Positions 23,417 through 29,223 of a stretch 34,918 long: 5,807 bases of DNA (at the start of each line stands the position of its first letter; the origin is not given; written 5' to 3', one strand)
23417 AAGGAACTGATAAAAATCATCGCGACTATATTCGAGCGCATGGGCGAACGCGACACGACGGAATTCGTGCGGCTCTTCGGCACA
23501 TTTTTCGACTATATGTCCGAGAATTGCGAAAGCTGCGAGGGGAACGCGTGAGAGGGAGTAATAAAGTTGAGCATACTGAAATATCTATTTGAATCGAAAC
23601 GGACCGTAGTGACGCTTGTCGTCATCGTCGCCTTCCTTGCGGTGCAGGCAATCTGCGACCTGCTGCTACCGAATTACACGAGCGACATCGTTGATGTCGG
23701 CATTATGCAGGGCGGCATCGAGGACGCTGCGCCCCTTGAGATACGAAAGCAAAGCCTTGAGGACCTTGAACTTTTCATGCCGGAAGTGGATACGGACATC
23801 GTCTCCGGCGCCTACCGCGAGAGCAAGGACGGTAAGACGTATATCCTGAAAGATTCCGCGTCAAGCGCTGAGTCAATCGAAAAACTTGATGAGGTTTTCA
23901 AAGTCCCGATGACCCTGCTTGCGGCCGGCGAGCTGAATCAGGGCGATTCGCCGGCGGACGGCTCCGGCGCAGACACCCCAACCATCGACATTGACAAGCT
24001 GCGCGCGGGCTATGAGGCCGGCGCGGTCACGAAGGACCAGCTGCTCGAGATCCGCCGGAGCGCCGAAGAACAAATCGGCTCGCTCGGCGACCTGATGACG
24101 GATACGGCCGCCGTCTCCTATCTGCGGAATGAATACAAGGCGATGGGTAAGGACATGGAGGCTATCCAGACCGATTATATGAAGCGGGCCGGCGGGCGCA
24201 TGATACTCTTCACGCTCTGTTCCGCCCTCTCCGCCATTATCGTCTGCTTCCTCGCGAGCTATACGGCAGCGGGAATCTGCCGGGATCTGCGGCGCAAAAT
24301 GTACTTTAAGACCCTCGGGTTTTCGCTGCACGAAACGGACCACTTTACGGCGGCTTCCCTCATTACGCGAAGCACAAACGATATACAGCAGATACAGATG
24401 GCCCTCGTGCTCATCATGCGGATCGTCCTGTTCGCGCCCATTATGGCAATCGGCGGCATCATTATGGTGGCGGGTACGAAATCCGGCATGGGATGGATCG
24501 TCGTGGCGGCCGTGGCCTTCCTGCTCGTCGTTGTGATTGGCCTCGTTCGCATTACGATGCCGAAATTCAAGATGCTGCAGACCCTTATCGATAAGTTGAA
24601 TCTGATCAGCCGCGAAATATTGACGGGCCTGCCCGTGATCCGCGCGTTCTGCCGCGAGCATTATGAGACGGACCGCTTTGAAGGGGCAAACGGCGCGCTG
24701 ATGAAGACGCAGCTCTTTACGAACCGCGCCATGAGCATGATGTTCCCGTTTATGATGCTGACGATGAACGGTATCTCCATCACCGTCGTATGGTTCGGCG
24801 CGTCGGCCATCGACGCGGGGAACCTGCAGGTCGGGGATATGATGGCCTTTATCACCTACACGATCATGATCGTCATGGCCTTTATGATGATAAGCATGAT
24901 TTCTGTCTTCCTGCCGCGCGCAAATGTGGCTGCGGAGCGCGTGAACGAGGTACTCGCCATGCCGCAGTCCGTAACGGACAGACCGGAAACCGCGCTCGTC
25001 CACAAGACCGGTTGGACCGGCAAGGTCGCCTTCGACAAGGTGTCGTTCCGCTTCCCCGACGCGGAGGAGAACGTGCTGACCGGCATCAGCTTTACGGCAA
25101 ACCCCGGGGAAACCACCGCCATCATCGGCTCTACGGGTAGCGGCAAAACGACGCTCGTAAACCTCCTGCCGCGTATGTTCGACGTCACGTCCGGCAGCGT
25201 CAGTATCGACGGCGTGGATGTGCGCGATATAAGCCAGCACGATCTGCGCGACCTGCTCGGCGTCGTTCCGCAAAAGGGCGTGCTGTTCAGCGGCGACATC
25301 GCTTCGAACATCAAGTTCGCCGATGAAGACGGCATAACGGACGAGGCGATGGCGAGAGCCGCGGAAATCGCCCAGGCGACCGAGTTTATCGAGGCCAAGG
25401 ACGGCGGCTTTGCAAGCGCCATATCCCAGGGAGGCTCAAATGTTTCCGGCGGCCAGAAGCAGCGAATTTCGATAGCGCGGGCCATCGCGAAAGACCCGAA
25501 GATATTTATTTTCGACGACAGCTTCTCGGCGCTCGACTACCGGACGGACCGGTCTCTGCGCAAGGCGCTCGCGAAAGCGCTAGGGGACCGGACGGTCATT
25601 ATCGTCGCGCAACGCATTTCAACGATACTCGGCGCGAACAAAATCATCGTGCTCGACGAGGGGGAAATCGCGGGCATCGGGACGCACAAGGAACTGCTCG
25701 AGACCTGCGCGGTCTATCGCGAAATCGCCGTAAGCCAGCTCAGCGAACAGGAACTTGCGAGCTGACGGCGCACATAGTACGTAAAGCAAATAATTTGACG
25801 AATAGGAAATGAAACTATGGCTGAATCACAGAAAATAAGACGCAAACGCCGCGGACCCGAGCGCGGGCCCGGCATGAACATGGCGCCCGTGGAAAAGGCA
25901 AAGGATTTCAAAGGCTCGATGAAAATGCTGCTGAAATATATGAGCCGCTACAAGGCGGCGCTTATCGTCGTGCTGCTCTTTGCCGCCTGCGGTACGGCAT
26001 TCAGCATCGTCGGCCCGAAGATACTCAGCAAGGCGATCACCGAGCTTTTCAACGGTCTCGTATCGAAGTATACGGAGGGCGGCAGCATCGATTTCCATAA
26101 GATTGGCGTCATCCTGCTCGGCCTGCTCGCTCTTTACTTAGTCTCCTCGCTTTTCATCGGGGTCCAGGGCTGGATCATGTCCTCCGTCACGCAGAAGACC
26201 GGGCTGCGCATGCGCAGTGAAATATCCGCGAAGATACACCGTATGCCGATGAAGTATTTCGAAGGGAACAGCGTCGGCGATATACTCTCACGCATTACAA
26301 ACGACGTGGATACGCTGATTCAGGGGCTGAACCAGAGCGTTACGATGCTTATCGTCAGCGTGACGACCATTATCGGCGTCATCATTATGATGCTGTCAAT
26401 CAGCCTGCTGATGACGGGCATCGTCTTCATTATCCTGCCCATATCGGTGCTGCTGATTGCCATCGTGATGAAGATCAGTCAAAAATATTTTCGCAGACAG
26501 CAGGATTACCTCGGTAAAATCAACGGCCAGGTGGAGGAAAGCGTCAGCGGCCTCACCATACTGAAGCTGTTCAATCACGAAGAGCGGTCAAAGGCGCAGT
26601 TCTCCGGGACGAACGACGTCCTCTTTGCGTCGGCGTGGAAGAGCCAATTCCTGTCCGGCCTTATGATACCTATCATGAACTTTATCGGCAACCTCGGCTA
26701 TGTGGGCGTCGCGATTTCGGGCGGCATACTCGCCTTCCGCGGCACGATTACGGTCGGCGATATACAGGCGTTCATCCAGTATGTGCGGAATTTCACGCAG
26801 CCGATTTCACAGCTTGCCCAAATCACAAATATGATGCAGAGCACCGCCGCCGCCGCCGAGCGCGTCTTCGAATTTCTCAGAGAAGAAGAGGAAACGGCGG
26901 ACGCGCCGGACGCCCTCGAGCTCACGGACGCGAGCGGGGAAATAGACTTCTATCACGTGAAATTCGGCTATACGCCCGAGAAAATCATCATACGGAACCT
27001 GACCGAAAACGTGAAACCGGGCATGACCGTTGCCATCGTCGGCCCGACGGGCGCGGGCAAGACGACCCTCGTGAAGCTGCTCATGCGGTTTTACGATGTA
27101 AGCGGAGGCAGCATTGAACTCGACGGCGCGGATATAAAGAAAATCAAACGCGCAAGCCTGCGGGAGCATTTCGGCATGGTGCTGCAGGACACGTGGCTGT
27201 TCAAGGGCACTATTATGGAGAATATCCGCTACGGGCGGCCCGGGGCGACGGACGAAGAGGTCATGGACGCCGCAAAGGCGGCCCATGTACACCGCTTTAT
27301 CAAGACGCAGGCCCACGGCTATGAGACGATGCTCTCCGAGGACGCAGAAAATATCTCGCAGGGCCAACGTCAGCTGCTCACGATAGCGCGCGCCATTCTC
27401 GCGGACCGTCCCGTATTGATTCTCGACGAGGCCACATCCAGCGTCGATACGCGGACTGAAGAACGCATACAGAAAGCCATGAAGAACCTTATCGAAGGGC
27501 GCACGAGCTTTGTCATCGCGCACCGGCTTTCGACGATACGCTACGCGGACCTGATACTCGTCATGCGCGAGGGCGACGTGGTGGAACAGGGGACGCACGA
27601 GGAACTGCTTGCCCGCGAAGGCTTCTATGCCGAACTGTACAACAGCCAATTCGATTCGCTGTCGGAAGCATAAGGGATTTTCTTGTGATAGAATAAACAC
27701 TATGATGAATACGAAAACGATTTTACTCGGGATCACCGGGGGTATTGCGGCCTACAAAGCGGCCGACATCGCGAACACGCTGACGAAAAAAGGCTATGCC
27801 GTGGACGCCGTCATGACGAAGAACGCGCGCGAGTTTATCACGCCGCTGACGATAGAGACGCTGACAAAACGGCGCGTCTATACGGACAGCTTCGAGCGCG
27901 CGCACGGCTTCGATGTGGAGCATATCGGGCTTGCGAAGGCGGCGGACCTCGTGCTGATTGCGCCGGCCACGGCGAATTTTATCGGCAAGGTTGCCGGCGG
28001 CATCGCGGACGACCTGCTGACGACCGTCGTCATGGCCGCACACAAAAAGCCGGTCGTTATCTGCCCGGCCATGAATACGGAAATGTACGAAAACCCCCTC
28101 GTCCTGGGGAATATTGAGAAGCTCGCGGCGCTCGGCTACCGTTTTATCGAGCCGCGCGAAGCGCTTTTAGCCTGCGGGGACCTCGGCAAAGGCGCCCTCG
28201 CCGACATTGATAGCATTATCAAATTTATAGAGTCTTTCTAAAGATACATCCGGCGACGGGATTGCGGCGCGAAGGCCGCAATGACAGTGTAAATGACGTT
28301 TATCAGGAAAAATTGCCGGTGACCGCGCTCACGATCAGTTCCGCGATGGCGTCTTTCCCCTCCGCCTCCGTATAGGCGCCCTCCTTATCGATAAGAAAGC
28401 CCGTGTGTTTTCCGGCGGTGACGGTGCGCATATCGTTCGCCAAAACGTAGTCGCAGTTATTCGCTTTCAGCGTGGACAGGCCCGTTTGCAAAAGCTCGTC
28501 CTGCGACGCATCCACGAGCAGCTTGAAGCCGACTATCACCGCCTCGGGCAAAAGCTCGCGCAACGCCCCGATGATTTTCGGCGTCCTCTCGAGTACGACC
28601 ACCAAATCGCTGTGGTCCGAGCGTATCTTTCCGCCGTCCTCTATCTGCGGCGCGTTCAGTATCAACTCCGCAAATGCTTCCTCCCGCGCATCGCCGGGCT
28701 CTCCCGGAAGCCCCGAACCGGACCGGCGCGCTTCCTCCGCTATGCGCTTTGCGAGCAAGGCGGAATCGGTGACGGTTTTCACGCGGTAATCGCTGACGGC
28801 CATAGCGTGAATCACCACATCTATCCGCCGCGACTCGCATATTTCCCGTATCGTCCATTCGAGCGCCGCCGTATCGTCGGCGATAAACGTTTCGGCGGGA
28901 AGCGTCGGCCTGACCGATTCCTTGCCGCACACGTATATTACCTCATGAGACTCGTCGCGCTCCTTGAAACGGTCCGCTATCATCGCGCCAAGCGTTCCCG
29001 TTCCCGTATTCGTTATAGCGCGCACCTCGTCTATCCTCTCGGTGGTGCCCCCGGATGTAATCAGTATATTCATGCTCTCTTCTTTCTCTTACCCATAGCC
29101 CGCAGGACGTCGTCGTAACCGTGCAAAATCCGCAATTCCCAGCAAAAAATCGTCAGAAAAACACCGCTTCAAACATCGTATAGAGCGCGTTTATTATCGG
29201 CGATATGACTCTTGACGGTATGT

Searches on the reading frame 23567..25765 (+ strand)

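Call 4: search_protein_families(library=pfam, proteins=[window:23567-25765:+])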
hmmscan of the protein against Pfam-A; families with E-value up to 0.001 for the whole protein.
window:23567-25765:+ (732 aa): 2 families
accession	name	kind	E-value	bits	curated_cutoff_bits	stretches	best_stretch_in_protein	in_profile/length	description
PF00664.28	ABC_membrane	-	5.1e-30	105.5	28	1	211-438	46-273/274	ABC transporter transmembrane region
PF00005.33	ABC_tran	-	7e-28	98.4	25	1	504-653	1-136/137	ABC transporter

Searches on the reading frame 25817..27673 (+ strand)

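Call 4: search_protein_families(library=pfam, proteins=[window:25817-27673:+])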
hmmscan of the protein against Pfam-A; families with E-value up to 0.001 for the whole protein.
window:25817-27673:+ (618 aa): 6 families
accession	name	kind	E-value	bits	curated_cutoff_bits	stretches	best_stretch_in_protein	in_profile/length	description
PF00664.28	ABC_membrane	-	1.6e-53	182.6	28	1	49-329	1-273/274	ABC transporter transmembrane region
PF00005.33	ABC_tran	-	6.3e-30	105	25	1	393-541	2-137/137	ABC transporter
PF00004.35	AAA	-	3.1e-05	24.9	21.2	1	406-564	2-97/131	ATPase family associated with various cellular activities (AAA)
PF13304.12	AAA_21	-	3.2e-05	24.6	27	0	509-567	234-295/304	AAA domain, putative AbiEii toxin, Type IV TA system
PF02463.25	SMC_N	-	4.7e-05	23.3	40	0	511-581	135-209/220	RecF/RecN/SMC N terminal domain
PF13401.12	AAA_22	-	5.7e-05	23.9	27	1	405-541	8-95/130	AAA domain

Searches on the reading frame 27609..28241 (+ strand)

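Call 4: search_protein_families(library=pfam, proteins=[window:27609-28241:+])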
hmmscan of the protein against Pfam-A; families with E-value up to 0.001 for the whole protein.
window:27609-28241:+ (210 aa): 1 family
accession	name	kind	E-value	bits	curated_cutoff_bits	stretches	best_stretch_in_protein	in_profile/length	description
PF02441.25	Flavoprotein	-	1.3e-35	122.9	22.7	1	36-203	1-154/162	Flavoprotein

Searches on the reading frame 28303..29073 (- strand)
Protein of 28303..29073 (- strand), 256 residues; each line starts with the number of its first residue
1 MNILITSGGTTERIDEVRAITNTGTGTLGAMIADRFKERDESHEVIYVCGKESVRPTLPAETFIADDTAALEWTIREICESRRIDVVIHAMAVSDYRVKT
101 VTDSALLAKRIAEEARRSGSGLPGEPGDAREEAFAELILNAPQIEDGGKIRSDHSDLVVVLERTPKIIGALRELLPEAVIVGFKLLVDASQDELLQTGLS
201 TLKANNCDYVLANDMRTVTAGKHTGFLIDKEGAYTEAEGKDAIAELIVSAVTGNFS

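Call 50: search_protein_families(library=pfam, proteins=[window:28303-29073:-], max_evalue=0.01)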
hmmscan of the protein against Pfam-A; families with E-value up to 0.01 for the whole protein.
window:28303-29073:- (256 aa): 2 families
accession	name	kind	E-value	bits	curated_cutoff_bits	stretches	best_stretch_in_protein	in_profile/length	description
PF04127.22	DFP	-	3.4e-28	99.1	22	2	2-105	5-104/186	DNA/pantothenate metabolism flavoprotein C-terminal domain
PF01370.27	Epimerase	-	0.0013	18.7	20.9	1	24-115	6-102/240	NAD dependent epimerase/dehydratase family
